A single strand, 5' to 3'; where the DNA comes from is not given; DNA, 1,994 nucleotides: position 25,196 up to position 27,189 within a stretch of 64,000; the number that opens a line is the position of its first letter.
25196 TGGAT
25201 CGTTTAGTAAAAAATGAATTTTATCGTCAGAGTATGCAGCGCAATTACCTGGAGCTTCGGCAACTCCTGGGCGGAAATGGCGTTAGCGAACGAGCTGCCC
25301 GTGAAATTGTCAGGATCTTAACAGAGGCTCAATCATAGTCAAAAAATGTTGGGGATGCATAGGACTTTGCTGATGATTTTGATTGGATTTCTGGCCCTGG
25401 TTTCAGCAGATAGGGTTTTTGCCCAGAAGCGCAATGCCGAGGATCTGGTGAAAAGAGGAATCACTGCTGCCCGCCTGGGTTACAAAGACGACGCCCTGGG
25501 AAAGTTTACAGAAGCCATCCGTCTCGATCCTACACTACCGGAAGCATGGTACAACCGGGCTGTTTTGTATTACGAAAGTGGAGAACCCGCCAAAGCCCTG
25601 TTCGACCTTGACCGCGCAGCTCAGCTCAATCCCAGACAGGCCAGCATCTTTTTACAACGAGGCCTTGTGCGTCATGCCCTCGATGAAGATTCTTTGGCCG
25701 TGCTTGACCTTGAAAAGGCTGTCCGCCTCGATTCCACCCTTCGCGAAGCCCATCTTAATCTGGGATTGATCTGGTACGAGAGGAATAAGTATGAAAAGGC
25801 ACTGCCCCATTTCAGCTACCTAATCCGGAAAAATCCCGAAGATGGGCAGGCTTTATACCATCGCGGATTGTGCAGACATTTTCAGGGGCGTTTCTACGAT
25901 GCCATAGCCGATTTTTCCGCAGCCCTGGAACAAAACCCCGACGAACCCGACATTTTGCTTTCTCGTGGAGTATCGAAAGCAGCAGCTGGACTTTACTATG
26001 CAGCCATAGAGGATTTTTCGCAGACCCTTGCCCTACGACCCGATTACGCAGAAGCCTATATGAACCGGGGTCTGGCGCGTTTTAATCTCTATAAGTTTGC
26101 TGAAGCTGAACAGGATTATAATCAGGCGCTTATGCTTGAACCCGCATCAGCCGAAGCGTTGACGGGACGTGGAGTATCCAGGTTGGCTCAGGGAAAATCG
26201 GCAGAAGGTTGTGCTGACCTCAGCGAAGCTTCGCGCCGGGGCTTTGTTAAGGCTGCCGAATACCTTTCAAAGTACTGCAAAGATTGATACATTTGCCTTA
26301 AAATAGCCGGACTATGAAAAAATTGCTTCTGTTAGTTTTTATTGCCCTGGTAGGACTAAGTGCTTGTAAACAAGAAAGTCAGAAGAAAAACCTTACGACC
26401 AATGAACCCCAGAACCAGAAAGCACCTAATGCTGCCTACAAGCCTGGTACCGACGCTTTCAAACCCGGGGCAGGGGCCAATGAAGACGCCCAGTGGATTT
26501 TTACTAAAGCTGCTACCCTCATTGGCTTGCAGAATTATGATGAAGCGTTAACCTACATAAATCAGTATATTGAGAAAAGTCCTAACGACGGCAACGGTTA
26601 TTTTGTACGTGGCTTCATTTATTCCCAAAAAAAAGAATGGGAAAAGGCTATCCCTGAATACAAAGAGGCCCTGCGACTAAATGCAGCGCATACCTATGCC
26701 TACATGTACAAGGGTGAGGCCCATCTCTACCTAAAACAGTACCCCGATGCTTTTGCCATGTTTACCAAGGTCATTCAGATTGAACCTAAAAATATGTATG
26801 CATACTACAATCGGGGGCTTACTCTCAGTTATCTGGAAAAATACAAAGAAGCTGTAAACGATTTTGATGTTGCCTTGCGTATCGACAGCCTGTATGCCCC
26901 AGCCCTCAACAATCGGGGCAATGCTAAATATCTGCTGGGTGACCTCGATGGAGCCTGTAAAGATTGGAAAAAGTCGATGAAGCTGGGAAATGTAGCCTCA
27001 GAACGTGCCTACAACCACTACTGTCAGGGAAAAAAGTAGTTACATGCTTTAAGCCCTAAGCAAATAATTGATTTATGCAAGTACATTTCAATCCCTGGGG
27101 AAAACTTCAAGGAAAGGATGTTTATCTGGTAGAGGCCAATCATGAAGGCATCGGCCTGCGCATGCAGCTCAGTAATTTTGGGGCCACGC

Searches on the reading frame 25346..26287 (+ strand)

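Call 13: search_protein_families(library=pfam, proteins=[window:25346-26287:+], max_evalue=0.001)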
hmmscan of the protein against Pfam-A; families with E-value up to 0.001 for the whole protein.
window:25346-26287:+ (313 aa): 16 families
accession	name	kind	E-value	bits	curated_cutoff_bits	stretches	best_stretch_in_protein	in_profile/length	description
PF00515.34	TPR_1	-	2.8e-39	131.8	27.8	4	65-97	1-33/34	Tetratricopeptide repeat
PF13414.12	TPR_11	-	4.9e-38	129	26.8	4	48-79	11-42/42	TPR repeat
PF07719.23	TPR_2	-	2.3e-37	124.5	27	5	65-97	1-33/34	Tetratricopeptide repeat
PF13371.12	TPR_9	-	2.4e-24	85.6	35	3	58-96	22-60/73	Tetratricopeptide repeat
PF13432.12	TPR_16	-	3.1e-24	85.5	32.7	4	139-201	3-65/65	Tetratricopeptide repeat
PF13431.12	TPR_17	-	1.2e-21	75.5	24.4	1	54-85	2-33/34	Tetratricopeptide repeat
PF13181.12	TPR_8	-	3.2e-17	61.6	25.7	0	235-267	1-33/34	Tetratricopeptide repeat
PF14559.12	TPR_19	-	4.9e-13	49.6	25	1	48-98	8-58/68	Tetratricopeptide repeat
PF13428.12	TPR_14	-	2.9e-12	46.4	23.5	1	65-105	1-41/44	Tetratricopeptide repeat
PF13174.12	TPR_6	-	3.5e-10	40.3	26.3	0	134-165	1-32/33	Tetratricopeptide repeat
PF13424.12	TPR_12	-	3.5e-07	30.7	30.1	0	203-262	5-72/77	Tetratricopeptide repeat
PF14561.12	TPR_20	-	3.2e-06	27.8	25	0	186-251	7-67/90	Tetratricopeptide repeat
PF01239.28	PPTA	-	6e-05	23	29.5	0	150-176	2-28/32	Protein prenyltransferase alpha subunit repeat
PF25062.1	ARM_TT21_N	-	8.5e-05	22.8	40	0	112-241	77-208/222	Tetratricopeptide repeat protein 21 N-terminal ARM repeat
PF12895.13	ANAPC3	-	0.00033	21.3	27.2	0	123-188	13-77/82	Anaphase-promoting complex, cyclosome, subunit 3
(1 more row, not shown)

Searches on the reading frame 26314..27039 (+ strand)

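Call 13: search_protein_families(library=pfam, proteins=[window:26314-27039:+], max_evalue=0.001)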
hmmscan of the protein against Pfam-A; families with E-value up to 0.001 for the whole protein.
window:26314-27039:+ (241 aa): 18 families
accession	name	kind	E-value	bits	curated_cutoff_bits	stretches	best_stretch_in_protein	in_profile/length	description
PF07719.23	TPR_2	-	3e-27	92.9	27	3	95-123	3-31/34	Tetratricopeptide repeat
PF00515.34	TPR_1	-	1.8e-25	88.1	27.8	3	162-191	2-31/34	Tetratricopeptide repeat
PF13431.12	TPR_17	-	2.9e-15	55.6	24.4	1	150-181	2-33/34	Tetratricopeptide repeat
PF13414.12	TPR_11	-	3e-15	56.1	26.8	3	134-171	1-38/42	TPR repeat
PF13181.12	TPR_8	-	1.1e-14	53.7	25.7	0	163-191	3-31/34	Tetratricopeptide repeat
PF13424.12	TPR_12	-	2.3e-13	50.6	30.1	0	130-191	6-75/77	Tetratricopeptide repeat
PF13432.12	TPR_16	-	2.1e-12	47.7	32.7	1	108-158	12-62/65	Tetratricopeptide repeat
PF13371.12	TPR_9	-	3.6e-11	43.4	35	1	137-190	5-58/73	Tetratricopeptide repeat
PF13428.12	TPR_14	-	2.1e-09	37.6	23.5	0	65-97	7-39/44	Tetratricopeptide repeat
PF13374.12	TPR_10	-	8.1e-09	35.7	27.5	0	163-190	4-31/42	Tetratricopeptide repeat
PF14559.12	TPR_19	-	1.3e-08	35.5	25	0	106-159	4-57/68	Tetratricopeptide repeat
PF13174.12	TPR_6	-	4.1e-08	33.8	26.3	0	128-159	1-32/33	Tetratricopeptide repeat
PF12895.13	ANAPC3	-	4.7e-06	27.2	27.2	0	109-182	5-77/82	Anaphase-promoting complex, cyclosome, subunit 3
PF01239.28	PPTA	-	1.8e-05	24.6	29.5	0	144-173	2-31/32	Protein prenyltransferase alpha subunit repeat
PF25062.1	ARM_TT21_N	-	0.00012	22.4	40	1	58-166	99-207/222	Tetratricopeptide repeat protein 21 N-terminal ARM repeat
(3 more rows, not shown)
